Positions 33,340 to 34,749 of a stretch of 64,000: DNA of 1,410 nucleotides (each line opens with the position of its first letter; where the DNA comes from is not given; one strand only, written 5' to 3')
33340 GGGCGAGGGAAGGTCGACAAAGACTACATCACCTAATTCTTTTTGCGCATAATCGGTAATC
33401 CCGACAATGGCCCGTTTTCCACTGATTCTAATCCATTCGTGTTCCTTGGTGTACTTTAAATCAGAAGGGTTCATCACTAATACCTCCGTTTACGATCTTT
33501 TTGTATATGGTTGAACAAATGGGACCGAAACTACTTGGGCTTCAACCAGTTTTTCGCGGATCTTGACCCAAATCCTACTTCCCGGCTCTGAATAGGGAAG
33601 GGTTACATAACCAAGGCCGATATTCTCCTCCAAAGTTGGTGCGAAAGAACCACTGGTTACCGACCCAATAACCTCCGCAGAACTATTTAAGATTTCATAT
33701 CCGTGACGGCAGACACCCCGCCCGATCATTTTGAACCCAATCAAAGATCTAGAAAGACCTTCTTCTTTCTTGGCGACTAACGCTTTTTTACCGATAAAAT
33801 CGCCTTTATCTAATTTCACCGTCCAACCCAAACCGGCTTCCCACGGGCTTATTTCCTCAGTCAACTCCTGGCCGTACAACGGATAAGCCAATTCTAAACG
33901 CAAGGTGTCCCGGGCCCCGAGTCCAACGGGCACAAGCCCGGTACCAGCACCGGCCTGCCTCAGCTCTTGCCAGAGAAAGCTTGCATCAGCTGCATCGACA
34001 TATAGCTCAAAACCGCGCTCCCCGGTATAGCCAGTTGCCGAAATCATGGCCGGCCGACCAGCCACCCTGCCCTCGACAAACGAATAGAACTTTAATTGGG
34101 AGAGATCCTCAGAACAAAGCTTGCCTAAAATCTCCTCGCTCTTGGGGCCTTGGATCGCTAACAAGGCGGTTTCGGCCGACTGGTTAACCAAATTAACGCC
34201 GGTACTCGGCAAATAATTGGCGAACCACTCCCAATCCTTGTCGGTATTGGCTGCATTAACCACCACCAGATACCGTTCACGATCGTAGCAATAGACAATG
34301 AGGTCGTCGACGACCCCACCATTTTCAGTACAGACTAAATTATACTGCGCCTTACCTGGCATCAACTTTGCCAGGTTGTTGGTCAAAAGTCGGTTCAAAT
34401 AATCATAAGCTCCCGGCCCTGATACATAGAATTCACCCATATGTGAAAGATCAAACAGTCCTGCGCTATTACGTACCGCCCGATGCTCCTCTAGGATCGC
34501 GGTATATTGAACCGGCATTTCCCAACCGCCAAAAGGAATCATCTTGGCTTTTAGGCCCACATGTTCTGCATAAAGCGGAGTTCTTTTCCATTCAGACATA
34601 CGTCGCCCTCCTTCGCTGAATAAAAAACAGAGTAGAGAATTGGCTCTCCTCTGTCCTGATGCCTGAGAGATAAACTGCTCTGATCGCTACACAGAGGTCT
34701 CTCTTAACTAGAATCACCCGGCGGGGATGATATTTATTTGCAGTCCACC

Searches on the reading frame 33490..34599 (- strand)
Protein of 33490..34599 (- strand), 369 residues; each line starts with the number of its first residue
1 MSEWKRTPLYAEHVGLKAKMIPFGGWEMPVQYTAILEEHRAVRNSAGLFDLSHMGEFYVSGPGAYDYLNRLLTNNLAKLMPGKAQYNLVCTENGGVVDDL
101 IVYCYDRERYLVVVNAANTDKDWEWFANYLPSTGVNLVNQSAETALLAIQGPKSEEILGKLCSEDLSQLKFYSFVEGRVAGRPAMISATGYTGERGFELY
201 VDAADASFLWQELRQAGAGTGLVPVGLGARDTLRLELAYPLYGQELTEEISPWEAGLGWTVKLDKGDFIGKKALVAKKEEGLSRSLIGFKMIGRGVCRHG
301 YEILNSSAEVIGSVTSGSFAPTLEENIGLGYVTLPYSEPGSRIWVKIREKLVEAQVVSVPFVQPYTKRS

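Call 5: search_protein_families(library=pfam, proteins=[window:33490-34599:-])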
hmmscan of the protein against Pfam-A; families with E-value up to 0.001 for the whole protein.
window:33490-34599:- (369 aa): 2 families
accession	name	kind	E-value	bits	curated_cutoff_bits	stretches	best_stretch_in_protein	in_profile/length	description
PF01571.26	GCV_T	-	1.6e-97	326.2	25.6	1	9-260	1-255/255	Aminomethyltransferase folate-binding domain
PF08669.17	GCV_T_C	-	7.5e-20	71.1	25.9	1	284-362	1-79/80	Glycine cleavage T-protein C-terminal barrel domain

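Call 8: find_related_loci(query=window:33490-34599:-, collection=genome_contigs, flank=3000)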
Query window:33490-34599:- (369 aa) in genome_contigs; peptide patterns used: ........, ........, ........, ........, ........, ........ (x = any residue, [..] = any of these).
600 stretches matched a pattern (row limit reached: there are more); 597 encode a relative of the query (tblastn E <= 1e-3); the best 80 are kept; 80 distinct loci.
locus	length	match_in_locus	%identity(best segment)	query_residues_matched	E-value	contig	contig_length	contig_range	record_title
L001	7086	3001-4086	53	5-368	3e-124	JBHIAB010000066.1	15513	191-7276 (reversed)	MAG: Candidatus Methylomirabilia bacterium isolate K_3_bin.30 NODE_1171_length_15513_cov_9.466878, whole genome shotgun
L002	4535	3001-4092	52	3-367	2e-125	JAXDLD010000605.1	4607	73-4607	MAG: Acidobacteriota bacterium isolate BP_61 scaffold_1487052, whole genome shotgun sequence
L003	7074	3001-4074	54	5-361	4e-123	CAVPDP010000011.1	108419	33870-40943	MAG: uncultured Chloroflexia bacterium isolate MFD00031.bin.2.123 genome assembly, contig: contig_24905, whole genome sh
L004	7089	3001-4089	53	5-369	3e-123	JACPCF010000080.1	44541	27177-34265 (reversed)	MAG: Candidatus Rokuibacteriota bacterium isolate NC_groundwater_276_Ag_S-0.2um_68_12 S5_GD2017_2_S2_scaffold_1796, whol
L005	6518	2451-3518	52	5-361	1e-121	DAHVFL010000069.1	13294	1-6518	MAG TPA_asm: Chloroflexota bacterium isolate clean293 NODE_69_length_13294_cov_4.968862, whole genome shotgun sequence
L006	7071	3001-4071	51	1-361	1e-120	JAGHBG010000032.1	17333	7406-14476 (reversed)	MAG: Thermotogaceae bacterium isolate AUK250 PB_MBMC_204_c_000000000249, whole genome shotgun sequence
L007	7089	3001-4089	52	5-369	6e-120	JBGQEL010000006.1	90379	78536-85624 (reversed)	MAG: Candidatus Methylomirabilia bacterium isolate OBJ2_061818_090_8 k141_1046791_length_90379_cov_34.8556, whole genome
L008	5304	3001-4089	52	5-368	1e-119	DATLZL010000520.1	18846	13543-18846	MAG TPA_asm: Candidatus Binatia bacterium isolate SMAG_U13297 k141_433206, whole genome shotgun sequence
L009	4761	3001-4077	51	2-361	1e-119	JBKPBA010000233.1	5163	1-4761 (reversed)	MAG: Chloroflexota bacterium isolate GB_EKS_MAG_00091 GB_EKS_000000107182, whole genome shotgun sequence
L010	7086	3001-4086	50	5-369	1e-118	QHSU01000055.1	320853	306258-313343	MAG: Candidatus Rokuibacteriota bacterium isolate AR23 14_1009_16_40cm_scaffold_1_curated, whole genome shotgun sequence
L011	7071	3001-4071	54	6-361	4e-118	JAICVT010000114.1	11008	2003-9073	MAG: Ktedonobacterales bacterium isolate LS_FP_2_bin.8 k141_3603198_length_11008_cov_22.2599, whole genome shotgun seque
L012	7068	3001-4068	51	5-361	2e-118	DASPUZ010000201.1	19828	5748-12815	MAG TPA_asm: bacterium isolate SMAG_U12316 k141_1288818, whole genome shotgun sequence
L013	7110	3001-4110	53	5-368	3e-118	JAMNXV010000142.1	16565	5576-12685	MAG: Bacillota bacterium isolate Bin_10 Bin_10_scaffold_3142, whole genome shotgun sequence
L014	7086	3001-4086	49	1-363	4e-118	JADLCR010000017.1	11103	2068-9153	MAG: Oligoflexia bacterium isolate SJ240 c_000000193379, whole genome shotgun sequence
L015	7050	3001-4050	52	5-361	7e-118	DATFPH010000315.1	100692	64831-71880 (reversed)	MAG TPA_asm: Thermoanaerobaculia bacterium isolate SMAG_U9298 k141_30864, whole genome shotgun sequence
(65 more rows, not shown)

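Call 9: find_homologous_proteins(query=window:33490-34599:-, max_evalue=1e-50)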
Query window:33490-34599:- (369 aa): 7996 proteins with E <= 1e-50 among 8000 candidates; the best 120 are listed.
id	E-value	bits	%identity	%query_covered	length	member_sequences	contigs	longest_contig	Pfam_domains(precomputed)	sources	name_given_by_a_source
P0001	2.5e-247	838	100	100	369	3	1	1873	PF01571.27,PF08669.18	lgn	-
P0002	6.0e-213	724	84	100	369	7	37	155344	PF01571.27,PF08669.18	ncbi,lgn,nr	ncbi:MAG: glycine cleavage system aminomethyltransferase GcvT [Firmicutes bacterium]|nr:glycine clea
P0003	2.1e-166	571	67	100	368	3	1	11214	PF01571.27,PF08669.18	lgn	-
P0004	1.3e-165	569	68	100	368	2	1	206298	PF01571.27,PF08669.18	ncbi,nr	ncbi:MAG: glycine cleavage system aminomethyltransferase GcvT [Firmicutes bacterium]|nr:glycine clea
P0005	5.4e-163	560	69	99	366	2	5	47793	PF01571.27,PF08669.18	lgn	-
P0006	6.2e-128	445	56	99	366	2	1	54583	PF01571.27,PF08669.18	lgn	-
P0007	1.7e-127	443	57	99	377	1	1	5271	PF01571.27,PF08669.18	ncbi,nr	ncbi:MAG TPA: glycine cleavage system aminomethyltransferase GcvT [Firmicutes bacterium]|nr:glycine 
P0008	6.0e-126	438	54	100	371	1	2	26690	PF01571.27,PF08669.18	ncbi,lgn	ncbi:MAG: glycine cleavage system aminomethyltransferase GcvT [Syntrophothermus sp.]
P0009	1.5e-125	437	57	98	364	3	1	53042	PF01571.27,PF08669.18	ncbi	-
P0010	1.6e-125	437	56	97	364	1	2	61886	PF01571.27,PF08669.18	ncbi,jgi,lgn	jgi:aminomethyltransferase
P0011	5.6e-125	435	54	99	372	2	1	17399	PF01571.27,PF08669.18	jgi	jgi:aminomethyltransferase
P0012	2.2e-124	433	57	97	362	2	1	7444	PF01571.27,PF08669.18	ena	-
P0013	3.4e-124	432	54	99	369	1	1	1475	PF01571.27,PF08669.18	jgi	-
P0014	3.8e-124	432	53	99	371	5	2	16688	PF01571.27,PF08669.18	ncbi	-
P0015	1.3e-123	431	56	100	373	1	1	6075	PF01571.27,PF08669.18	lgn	-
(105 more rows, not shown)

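Call 10: find_encoding_contigs(protein=P0002, flank=3000, max_places=6)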
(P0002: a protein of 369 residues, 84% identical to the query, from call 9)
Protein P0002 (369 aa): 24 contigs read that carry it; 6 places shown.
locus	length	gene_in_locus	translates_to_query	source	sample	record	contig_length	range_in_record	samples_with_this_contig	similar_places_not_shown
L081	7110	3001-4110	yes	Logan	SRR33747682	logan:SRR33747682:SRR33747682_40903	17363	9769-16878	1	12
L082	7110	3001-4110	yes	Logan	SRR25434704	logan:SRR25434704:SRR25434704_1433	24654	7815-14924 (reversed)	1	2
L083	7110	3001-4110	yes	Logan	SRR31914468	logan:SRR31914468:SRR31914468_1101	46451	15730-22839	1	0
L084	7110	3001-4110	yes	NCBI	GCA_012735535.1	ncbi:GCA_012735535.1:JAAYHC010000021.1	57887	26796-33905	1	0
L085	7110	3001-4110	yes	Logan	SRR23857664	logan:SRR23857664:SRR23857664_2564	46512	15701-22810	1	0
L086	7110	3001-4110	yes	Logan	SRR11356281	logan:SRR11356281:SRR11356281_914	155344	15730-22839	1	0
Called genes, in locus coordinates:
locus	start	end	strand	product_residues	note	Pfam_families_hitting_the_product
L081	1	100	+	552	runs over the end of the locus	PF01590:GAF (weak), PF13185:GAF_2, PF00990:GGDEF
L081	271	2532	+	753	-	PF00317:Ribonuc_red_lgN, PF02867:Ribonuc_red_lgC, PF12637:TSCPD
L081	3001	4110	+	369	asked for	PF01571:GCV_T, PF08669:GCV_T_C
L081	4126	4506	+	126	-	PF01597:GCV_H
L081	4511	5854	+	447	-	PF02347:GDC-P, PF00266:Aminotran_5 (weak)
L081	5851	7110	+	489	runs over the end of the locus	PF02347:GDC-P, PF01212:Beta_elim_lyase (weak), PF00266:Aminotran_5, PF21478:GcvP2_C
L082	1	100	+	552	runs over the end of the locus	PF01590:GAF (weak), PF13185:GAF_2 (weak), PF00990:GGDEF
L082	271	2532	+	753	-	PF00317:Ribonuc_red_lgN, PF02867:Ribonuc_red_lgC, PF12637:TSCPD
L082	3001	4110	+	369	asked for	PF01571:GCV_T, PF08669:GCV_T_C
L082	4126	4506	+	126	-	PF01597:GCV_H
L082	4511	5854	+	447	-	PF02347:GDC-P, PF00266:Aminotran_5 (weak)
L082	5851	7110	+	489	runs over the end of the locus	PF02347:GDC-P, PF01212:Beta_elim_lyase (weak), PF00266:Aminotran_5, PF21478:GcvP2_C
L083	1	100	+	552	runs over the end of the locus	PF01590:GAF (weak), PF13185:GAF_2, PF00990:GGDEF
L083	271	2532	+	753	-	PF00317:Ribonuc_red_lgN, PF02867:Ribonuc_red_lgC, PF12637:TSCPD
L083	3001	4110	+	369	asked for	PF01571:GCV_T, PF08669:GCV_T_C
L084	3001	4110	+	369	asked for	PF01571:GCV_T, PF08669:GCV_T_C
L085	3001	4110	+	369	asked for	PF01571:GCV_T, PF08669:GCV_T_C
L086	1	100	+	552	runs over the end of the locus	PF01590:GAF (weak), PF13185:GAF_2 (weak), PF00990:GGDEF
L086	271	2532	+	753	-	PF00317:Ribonuc_red_lgN, PF02867:Ribonuc_red_lgC, PF12637:TSCPD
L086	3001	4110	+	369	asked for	PF01571:GCV_T, PF08669:GCV_T_C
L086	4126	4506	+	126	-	PF01597:GCV_H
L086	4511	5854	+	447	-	PF02347:GDC-P, PF00266:Aminotran_5 (weak)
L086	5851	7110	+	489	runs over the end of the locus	PF02347:GDC-P, PF01212:Beta_elim_lyase (weak), PF00266:Aminotran_5, PF21478:GcvP2_C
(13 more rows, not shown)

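Call 11: find_encoding_contigs(protein=P0004, flank=3000, max_places=3)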
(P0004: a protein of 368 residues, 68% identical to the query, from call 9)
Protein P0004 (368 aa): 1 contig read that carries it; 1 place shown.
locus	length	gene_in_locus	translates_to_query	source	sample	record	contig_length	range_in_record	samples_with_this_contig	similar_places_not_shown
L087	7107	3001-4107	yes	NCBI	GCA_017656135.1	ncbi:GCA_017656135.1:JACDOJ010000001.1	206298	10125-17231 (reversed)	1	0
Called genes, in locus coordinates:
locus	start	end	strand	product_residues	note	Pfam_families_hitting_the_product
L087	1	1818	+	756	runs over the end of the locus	PF00317:Ribonuc_red_lgN, PF02867:Ribonuc_red_lgC, PF12637:TSCPD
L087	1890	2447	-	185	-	PF09335:VTT_dom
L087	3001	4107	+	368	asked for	PF01571:GCV_T, PF08669:GCV_T_C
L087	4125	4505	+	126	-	PF01597:GCV_H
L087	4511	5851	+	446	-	PF02347:GDC-P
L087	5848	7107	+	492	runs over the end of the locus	PF02347:GDC-P, PF00155:Aminotran_1_2 (faint), PF00266:Aminotran_5, PF21478:GcvP2_C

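Call 12: find_encoding_contigs(protein=P0005, flank=3000, max_places=5)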
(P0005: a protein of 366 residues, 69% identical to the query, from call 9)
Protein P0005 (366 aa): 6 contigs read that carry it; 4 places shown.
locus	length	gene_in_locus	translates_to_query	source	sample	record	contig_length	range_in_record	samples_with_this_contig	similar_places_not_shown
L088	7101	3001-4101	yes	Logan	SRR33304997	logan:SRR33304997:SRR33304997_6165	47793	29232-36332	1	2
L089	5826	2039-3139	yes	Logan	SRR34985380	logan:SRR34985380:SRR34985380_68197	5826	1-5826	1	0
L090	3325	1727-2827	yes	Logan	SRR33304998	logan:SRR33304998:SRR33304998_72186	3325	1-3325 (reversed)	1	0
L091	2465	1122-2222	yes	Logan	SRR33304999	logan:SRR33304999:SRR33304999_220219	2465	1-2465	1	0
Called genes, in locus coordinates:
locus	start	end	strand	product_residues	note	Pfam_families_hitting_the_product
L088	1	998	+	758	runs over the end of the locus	PF00317:Ribonuc_red_lgN, PF02867:Ribonuc_red_lgC, PF12637:TSCPD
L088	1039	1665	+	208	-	PF12686:DUF3800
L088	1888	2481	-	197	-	PF09335:VTT_dom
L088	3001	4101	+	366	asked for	PF01571:GCV_T, PF08669:GCV_T_C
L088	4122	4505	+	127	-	PF01597:GCV_H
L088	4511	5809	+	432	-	PF02347:GDC-P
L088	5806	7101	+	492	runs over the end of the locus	PF02347:GDC-P, PF01212:Beta_elim_lyase (faint), PF00266:Aminotran_5, PF21478:GcvP2_C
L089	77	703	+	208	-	PF12686:DUF3800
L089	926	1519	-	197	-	PF09335:VTT_dom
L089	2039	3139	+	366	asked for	PF01571:GCV_T, PF08669:GCV_T_C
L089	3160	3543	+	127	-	PF01597:GCV_H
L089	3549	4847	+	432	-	PF02347:GDC-P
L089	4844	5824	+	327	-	?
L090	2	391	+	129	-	?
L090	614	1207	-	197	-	PF09335:VTT_dom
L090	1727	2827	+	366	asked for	PF01571:GCV_T, PF08669:GCV_T_C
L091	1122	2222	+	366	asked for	PF01571:GCV_T, PF08669:GCV_T_C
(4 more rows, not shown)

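Call 13: find_encoding_contigs(protein=P0003, flank=3000, max_places=3)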
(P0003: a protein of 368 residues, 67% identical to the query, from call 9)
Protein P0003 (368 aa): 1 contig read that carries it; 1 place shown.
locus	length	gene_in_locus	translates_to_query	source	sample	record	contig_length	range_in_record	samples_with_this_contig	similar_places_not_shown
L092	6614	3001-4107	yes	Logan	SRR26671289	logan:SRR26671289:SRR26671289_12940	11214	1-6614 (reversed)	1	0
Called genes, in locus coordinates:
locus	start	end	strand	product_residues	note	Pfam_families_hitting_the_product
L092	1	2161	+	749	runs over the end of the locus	PF00317:Ribonuc_red_lgN, PF02867:Ribonuc_red_lgC, PF12637:TSCPD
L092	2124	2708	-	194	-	PF09335:VTT_dom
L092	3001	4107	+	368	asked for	PF01571:GCV_T, PF08669:GCV_T_C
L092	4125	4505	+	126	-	PF01597:GCV_H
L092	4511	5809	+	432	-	PF02347:GDC-P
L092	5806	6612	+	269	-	?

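Call 17: find_encoding_contigs(protein=P0001, flank=3000, max_places=6)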
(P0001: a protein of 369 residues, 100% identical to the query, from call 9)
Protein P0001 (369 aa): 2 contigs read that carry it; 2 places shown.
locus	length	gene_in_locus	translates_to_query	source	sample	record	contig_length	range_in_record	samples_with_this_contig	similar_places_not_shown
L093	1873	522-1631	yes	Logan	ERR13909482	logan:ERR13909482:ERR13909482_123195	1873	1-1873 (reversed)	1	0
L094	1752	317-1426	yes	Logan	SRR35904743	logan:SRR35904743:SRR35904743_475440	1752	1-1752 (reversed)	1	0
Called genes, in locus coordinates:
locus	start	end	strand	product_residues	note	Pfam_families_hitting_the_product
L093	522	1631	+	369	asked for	PF01571:GCV_T, PF08669:GCV_T_C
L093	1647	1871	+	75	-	?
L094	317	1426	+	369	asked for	PF01571:GCV_T, PF08669:GCV_T_C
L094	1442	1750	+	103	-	?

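Call 23: list_cluster_members(proteins=[P0001, P0002])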
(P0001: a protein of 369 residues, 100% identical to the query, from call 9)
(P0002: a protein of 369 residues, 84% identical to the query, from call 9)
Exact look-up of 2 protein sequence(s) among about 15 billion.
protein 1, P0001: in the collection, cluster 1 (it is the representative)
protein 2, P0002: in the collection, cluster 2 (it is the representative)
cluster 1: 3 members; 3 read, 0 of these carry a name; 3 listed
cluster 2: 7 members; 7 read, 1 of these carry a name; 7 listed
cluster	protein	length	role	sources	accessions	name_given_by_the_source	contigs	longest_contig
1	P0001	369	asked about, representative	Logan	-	-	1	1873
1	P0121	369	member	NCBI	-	-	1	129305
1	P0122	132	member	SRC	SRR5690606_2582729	-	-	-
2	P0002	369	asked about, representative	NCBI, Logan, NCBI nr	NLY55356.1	MAG: glycine cleavage system aminomethyltransferase GcvT [Firmicutes bacterium] | glycine cleavage system aminomethyltransferase GcvT [Bacillota bacterium]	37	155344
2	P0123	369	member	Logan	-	-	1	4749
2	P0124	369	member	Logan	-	-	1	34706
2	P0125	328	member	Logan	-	-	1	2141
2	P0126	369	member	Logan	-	-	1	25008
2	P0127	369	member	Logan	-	-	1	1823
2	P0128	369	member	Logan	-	-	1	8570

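Call 25: find_encoding_contigs(protein=P0121, flank=3000, max_places=3)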
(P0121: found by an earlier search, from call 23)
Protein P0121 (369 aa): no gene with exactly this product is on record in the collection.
